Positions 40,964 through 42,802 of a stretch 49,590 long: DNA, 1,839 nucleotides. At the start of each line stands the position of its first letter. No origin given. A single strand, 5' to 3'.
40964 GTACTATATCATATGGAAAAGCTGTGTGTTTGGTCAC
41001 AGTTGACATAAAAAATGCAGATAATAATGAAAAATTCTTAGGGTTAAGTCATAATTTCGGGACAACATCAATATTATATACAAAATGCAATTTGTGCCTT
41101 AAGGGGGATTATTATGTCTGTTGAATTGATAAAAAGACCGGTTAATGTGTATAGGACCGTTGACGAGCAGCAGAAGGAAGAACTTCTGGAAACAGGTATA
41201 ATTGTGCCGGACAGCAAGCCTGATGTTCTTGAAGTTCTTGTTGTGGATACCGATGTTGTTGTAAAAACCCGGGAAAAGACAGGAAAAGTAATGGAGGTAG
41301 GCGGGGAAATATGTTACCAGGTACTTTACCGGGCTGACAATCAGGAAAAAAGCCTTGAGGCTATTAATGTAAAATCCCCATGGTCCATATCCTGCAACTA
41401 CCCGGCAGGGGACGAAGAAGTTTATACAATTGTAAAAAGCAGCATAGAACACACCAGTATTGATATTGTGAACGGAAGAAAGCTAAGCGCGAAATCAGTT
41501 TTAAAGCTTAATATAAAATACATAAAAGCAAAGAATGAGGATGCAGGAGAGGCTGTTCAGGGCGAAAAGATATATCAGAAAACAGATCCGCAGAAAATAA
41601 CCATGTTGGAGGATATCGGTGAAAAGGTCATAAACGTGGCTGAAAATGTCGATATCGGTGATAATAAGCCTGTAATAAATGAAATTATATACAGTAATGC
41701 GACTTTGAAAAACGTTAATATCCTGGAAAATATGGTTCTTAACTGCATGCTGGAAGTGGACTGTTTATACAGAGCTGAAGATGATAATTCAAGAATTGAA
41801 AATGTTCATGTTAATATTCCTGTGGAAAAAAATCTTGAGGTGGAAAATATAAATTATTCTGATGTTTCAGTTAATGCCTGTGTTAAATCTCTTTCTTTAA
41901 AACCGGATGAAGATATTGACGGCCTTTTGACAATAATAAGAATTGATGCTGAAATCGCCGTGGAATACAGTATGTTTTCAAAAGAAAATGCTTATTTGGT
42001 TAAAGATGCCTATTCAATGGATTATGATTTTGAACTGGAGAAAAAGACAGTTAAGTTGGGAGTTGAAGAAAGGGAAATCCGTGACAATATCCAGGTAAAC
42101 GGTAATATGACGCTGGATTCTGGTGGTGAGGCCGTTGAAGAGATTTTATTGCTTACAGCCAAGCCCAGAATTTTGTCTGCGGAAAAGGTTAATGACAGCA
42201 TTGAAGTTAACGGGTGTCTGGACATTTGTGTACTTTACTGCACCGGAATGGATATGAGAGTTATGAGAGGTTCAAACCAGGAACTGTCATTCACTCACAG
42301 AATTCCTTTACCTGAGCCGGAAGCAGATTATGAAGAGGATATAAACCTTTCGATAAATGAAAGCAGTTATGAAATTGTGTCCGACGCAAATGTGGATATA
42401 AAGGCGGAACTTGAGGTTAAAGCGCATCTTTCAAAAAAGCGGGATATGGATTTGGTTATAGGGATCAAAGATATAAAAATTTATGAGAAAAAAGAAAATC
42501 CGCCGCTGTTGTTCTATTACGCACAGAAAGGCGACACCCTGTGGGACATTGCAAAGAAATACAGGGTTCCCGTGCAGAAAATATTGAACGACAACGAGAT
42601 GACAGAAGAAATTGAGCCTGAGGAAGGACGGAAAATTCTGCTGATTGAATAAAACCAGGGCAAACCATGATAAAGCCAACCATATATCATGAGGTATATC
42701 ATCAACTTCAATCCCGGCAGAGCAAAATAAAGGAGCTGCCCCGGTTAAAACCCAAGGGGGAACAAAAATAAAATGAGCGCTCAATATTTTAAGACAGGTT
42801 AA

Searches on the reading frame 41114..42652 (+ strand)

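Call 32: search_protein_families(library=pfam, proteins=[window:41114-42652:+], max_evalue=0.0001)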
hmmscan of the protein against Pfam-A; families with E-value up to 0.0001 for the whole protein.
window:41114-42652:+ (512 aa): 2 families
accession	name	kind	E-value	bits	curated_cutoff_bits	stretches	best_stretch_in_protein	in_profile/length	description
PF12673.12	SipL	-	5.1e-20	71.9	23.6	3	341-421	2-77/78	SipL, SPOCS domain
PF01476.26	LysM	-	3e-08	33.9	20.9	1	470-508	3-40/43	LysM domain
